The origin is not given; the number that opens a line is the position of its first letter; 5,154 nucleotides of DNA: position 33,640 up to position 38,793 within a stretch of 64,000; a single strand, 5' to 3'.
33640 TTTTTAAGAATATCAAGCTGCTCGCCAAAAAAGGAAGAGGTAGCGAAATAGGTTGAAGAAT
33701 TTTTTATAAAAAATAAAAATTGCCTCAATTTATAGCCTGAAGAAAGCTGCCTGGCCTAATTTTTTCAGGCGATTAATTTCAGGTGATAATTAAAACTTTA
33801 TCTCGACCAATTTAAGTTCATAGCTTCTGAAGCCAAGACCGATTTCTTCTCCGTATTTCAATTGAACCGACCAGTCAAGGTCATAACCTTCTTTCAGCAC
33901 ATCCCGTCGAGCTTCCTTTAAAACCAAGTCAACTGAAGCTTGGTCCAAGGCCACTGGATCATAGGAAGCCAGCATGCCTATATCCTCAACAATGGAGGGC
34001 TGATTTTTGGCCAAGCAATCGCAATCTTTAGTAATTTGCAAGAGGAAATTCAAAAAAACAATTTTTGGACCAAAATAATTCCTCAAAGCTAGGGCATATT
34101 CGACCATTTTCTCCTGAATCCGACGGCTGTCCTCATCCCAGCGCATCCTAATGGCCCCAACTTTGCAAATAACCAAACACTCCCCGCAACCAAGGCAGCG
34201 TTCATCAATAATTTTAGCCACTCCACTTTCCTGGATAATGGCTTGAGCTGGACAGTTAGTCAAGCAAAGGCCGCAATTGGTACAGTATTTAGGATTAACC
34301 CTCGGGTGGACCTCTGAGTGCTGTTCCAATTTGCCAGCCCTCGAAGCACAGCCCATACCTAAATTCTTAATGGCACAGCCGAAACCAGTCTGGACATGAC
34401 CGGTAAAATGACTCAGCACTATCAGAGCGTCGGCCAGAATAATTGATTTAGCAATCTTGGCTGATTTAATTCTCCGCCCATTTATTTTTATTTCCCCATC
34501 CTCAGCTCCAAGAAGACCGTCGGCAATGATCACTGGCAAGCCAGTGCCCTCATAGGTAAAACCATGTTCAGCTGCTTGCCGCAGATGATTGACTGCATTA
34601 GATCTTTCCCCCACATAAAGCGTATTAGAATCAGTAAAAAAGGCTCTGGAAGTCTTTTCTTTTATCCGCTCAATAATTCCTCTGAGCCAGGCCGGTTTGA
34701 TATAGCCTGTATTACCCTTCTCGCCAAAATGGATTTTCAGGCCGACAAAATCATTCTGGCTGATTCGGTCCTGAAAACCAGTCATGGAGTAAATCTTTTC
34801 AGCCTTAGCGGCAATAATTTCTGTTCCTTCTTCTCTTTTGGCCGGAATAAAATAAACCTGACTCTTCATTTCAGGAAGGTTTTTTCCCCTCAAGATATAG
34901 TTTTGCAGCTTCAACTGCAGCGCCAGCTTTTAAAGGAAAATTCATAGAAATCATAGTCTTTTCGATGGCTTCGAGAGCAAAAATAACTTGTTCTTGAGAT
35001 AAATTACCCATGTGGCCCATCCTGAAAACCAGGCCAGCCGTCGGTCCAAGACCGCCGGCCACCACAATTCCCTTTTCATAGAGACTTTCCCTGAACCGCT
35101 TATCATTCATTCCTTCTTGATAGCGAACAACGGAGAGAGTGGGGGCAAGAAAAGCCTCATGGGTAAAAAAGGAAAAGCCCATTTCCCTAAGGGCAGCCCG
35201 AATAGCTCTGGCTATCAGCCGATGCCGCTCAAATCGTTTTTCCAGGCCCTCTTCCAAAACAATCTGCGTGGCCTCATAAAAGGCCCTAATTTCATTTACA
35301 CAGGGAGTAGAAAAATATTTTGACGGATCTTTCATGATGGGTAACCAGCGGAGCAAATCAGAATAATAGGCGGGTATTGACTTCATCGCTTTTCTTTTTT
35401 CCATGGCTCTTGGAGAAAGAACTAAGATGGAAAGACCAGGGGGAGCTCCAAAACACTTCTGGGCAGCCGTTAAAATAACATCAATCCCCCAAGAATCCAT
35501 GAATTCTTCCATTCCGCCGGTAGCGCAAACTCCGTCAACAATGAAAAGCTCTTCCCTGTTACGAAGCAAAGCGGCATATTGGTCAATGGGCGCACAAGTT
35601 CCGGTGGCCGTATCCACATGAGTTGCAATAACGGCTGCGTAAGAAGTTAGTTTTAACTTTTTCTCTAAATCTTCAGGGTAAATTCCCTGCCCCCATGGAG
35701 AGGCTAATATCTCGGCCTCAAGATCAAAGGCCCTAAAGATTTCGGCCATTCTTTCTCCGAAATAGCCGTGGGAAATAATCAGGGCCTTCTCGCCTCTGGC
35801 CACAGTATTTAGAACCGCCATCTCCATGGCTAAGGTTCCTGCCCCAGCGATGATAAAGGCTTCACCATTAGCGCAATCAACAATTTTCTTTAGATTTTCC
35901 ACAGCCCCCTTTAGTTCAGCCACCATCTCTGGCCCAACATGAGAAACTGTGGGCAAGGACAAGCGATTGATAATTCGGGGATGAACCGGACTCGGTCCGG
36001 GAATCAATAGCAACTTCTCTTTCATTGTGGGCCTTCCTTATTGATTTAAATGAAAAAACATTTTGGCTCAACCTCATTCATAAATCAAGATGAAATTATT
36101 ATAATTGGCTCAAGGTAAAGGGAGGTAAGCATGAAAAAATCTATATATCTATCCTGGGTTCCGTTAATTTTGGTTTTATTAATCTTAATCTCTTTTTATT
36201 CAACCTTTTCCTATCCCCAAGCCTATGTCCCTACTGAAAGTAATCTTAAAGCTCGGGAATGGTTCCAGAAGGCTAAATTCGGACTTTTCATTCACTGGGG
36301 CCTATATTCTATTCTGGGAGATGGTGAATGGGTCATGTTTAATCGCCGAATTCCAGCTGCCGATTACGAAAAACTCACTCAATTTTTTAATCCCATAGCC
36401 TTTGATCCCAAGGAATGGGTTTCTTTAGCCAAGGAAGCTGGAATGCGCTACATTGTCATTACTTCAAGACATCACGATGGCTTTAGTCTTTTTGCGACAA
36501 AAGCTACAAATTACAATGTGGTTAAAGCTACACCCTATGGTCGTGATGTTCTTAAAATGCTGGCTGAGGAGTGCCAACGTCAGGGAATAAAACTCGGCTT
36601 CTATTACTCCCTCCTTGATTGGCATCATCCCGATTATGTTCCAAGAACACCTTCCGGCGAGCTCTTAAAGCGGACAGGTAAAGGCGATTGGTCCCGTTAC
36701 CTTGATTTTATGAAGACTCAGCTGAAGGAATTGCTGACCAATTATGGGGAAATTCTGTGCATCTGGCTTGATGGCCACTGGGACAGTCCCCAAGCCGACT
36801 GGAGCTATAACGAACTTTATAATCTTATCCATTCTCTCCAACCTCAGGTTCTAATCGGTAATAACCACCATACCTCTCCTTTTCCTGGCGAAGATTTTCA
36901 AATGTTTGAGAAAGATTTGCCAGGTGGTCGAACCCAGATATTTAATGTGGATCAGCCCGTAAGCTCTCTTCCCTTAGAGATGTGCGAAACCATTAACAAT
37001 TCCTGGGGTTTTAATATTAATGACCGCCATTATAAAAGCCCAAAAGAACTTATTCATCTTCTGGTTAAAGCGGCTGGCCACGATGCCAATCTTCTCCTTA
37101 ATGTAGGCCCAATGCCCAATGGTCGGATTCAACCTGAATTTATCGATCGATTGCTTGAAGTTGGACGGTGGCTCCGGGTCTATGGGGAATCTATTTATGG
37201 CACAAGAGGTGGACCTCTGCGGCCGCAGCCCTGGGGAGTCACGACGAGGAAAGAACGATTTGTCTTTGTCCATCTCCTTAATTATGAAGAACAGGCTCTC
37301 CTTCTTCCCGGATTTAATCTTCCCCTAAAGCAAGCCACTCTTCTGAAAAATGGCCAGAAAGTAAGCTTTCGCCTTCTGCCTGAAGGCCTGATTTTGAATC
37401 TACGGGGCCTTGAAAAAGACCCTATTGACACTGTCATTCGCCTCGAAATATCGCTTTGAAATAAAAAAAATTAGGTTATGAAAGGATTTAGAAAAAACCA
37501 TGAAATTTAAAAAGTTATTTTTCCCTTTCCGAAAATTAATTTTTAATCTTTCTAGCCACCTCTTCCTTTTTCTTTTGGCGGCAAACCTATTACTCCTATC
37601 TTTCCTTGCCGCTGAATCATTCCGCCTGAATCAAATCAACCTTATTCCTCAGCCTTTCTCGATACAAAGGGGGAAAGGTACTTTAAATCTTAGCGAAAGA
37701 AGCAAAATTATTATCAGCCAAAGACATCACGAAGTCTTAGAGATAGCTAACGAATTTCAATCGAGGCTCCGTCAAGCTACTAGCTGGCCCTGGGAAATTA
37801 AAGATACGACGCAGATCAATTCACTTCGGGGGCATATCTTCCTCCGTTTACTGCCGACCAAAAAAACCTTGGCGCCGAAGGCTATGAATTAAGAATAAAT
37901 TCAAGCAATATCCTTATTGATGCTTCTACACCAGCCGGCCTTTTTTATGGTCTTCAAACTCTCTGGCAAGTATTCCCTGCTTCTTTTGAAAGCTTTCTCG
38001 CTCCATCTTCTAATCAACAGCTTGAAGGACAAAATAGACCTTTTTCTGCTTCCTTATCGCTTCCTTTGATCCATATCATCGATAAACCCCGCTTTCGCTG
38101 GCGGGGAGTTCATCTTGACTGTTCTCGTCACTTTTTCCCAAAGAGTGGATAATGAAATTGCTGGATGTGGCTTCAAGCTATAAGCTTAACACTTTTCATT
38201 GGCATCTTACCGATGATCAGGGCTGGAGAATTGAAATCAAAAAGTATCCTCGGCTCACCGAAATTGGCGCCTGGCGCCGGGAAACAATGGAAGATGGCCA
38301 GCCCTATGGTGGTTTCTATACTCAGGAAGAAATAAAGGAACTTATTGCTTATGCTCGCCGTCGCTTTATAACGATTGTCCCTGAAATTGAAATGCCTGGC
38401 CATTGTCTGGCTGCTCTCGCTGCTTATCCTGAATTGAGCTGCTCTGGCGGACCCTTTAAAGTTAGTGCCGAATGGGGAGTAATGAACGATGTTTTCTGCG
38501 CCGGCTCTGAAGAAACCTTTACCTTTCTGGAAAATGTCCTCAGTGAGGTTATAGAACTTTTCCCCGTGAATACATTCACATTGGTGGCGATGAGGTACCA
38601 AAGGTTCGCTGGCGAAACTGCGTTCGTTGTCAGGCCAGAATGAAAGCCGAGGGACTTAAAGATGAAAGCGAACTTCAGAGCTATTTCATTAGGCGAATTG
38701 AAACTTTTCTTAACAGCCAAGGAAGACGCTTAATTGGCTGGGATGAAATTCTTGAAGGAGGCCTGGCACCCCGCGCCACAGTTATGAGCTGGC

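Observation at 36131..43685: Compact glycan-scavenging / HexNAc-salvage island: GH29 fucosidase, GH20-PA14 hexosaminidase, beta-lactamase-fold hydrolase, NahK-like kinase and nucleotidyltransferase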

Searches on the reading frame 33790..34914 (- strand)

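Call 58: search_protein_families(library=pfam, proteins=[window:33790-34914:-], max_evalue=0.0001)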
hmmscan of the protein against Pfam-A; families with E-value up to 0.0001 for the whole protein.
window:33790-34914:- (374 aa): 11 families
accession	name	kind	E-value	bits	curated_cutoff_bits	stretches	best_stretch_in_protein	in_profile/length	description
PF04015.17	DUF362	-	8.5e-46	157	24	1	57-329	1-200/200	Domain of unknown function (DUF362)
PF12837.12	Fer4_6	-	7.9e-12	45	25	1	204-226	2-24/24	4Fe-4S binding domain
PF00037.32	Fer4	-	4.3e-10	39.4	21.1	1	205-226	2-23/24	4Fe-4S binding domain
PF12838.12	Fer4_7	-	5.5e-09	36.8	27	0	239-266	1-28/52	4Fe-4S dicluster domain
PF14697.11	Fer4_21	-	5.2e-08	33.3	35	1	206-257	3-59/59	4Fe-4S dicluster domain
PF13187.11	Fer4_9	-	5.9e-08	33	27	1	210-255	1-52/52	4Fe-4S dicluster domain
PF13237.11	Fer4_10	-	6.1e-08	32.9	25.5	1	204-250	2-52/53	4Fe-4S dicluster domain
PF13484.11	Fer4_16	-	2.4e-07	31.9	30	0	211-229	2-20/66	4Fe-4S double cluster binding domain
PF25160.1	LdpA_Fe-S-bd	-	2.8e-07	30.6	27.6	1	208-257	2-45/49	LdpA Fe-S cluster-binding domain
PF12797.12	Fer4_2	-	1.4e-06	28.3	24.5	0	203-223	2-22/22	4Fe-4S binding domain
PF13183.11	Fer4_8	-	5.8e-06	27.2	27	0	209-223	3-66/68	4Fe-4S dicluster domain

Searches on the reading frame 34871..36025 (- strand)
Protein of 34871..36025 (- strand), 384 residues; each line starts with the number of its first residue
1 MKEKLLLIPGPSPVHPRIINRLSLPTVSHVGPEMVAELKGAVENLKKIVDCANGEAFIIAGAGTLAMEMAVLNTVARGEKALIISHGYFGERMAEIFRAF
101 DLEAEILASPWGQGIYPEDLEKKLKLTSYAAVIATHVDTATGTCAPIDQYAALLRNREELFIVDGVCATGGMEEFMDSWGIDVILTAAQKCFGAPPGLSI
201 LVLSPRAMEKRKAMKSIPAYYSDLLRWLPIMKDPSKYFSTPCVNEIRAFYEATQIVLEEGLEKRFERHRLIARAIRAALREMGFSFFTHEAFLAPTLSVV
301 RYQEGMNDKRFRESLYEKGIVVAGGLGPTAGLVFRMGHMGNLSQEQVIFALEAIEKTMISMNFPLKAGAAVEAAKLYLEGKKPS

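Call 4: search_protein_families(library=pfam, proteins=[window:34871-36025:-], max_evalue=0.01)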
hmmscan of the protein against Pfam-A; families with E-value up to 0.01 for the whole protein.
window:34871-36025:- (384 aa): 1 family
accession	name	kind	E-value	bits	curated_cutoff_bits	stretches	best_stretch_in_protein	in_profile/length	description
PF00266.25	Aminotran_5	-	3.6e-18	66.1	21.5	1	27-325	34-338/371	Aminotransferase class-V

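Call 5: search_protein_families(library=ncbifam, proteins=[window:34871-36025:-], max_evalue=0.01)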
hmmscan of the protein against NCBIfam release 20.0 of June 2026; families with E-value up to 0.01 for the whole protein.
window:34871-36025:- (384 aa): 16 families
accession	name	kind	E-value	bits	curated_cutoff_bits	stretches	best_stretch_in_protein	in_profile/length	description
NF045640.1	AspGlyoxATaseBhcA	equivalog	1.9e-66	224.6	650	1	6-379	7-385/395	L-aspartate--glyoxylate aminotransferase BhcA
NF046070.1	PyrdoxPyrvTramin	equivalog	1.2e-55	188.8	600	1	4-356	6-362/369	pyridoxamine--pyruvate transaminase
TIGR03301.1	PhnW-AepZ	equivalog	6e-44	150.9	360.8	1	6-357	2-354/355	2-aminoethylphosphonate aminotransferase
NF010006.0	PRK13479.1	equivalog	4.3e-35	121.5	296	1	42-362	43-365/369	2-aminoethylphosphonate--pyruvate transaminase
TIGR02326.1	transamin_PhnW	equivalog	1.5e-31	109.8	400.8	1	43-359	42-361/363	2-aminoethylphosphonate--pyruvate transaminase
NF002841.0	PRK03080.1-2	equivalog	9.5e-10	38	477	1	28-213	40-217/389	phosphoserine transaminase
TIGR01366.1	serC_3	equivalog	2.2e-08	33.7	401.65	1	34-242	38-239/361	phosphoserine transaminase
TIGR01977.1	am_tr_V_EF2568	hypoth_equivalog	1e-07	31.3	377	1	41-325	49-334/376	cysteine desulfurase family protein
TIGR04343.1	egtE_PLP_lyase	equivalog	2.5e-06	26.6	400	1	62-213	79-225/370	ergothioneine biosynthesis PLP-dependent enzyme EgtE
TIGR01365.1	serC_2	equivalog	3.6e-06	26.3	448.2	1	36-215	39-210/374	phosphoserine transaminase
TIGR03402.1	FeS_nifS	equivalog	8.6e-06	24.8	530.75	1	30-203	36-210/379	cysteine desulfurase NifS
TIGR01979.1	sufS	subfamily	0.00018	20.5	475.1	1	130-206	161-236/403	SufS family cysteine desulfurase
NF002806.0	PRK02948.1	subfamily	0.0002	20.5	304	1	115-206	126-215/381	IscS subfamily cysteine desulfurase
TIGR01364.1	serC_1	equivalog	0.00023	20.2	443.6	1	23-266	32-262/358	phosphoserine transaminase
TIGR03235.1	DNA_S_dndA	equivalog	0.00031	20.1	480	1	115-210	126-219/353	cysteine desulfurase DndA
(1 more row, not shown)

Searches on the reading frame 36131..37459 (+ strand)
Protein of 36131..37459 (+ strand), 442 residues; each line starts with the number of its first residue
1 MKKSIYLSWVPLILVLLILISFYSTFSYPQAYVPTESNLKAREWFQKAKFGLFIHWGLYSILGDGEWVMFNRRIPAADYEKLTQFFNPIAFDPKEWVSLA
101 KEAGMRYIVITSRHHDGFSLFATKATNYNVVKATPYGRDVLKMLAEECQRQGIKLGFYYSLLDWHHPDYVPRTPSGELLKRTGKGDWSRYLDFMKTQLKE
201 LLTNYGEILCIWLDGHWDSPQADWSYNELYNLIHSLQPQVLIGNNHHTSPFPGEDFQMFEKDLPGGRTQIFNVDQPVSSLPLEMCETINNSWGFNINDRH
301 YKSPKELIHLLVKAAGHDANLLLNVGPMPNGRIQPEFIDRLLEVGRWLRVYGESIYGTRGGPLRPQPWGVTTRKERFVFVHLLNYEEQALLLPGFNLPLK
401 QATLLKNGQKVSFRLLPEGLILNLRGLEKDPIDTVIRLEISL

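Call 4: search_protein_families(library=pfam, proteins=[window:36131-37459:+], max_evalue=0.01)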
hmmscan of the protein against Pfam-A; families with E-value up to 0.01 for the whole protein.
window:36131-37459:+ (442 aa): 2 families
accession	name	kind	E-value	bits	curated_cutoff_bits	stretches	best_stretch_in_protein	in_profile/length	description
PF01120.23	Alpha_L_fucos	-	2.7e-102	343.2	25.2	1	29-353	11-345/345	Alpha-L-fucosidase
PF14871.12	GHL6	-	8.4e-07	29.7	35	1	92-182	1-92/132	Hypothetical glycosyl hydrolase 6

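Call 5: search_protein_families(library=ncbifam, proteins=[window:36131-37459:+], max_evalue=0.01)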
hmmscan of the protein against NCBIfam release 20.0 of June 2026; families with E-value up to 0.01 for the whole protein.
window:36131-37459:+ (442 aa): 0 families

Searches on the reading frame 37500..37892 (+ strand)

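Call 4: search_protein_families(library=pfam, proteins=[window:37500-37892:+], max_evalue=0.01)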
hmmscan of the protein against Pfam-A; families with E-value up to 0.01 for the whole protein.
window:37500-37892:+ (130 aa): 1 family
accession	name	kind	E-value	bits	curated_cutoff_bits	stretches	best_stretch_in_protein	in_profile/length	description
PF02838.20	Glyco_hydro_20b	-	0.00028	22.1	26.1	1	46-116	2-66/124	Glycosyl hydrolase family 20, domain 2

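Call 5: search_protein_families(library=ncbifam, proteins=[window:37500-37892:+], max_evalue=0.01)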
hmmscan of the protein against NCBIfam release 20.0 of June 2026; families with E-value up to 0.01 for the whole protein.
window:37500-37892:+ (130 aa): 0 families

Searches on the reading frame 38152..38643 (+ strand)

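Call 4: search_protein_families(library=pfam, proteins=[window:38152-38643:+], max_evalue=0.01)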
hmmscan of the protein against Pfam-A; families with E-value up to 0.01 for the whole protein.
window:38152-38643:+ (163 aa): 1 family
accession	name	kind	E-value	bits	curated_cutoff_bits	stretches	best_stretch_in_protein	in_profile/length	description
PF00728.28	Glyco_hydro_20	-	4.3e-52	178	22.3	1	2-142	22-164/348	Glycosyl hydrolase family 20, catalytic domain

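Call 5: search_protein_families(library=ncbifam, proteins=[window:38152-38643:+], max_evalue=0.01)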
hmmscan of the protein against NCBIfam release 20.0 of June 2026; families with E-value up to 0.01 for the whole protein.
window:38152-38643:+ (163 aa): 0 families
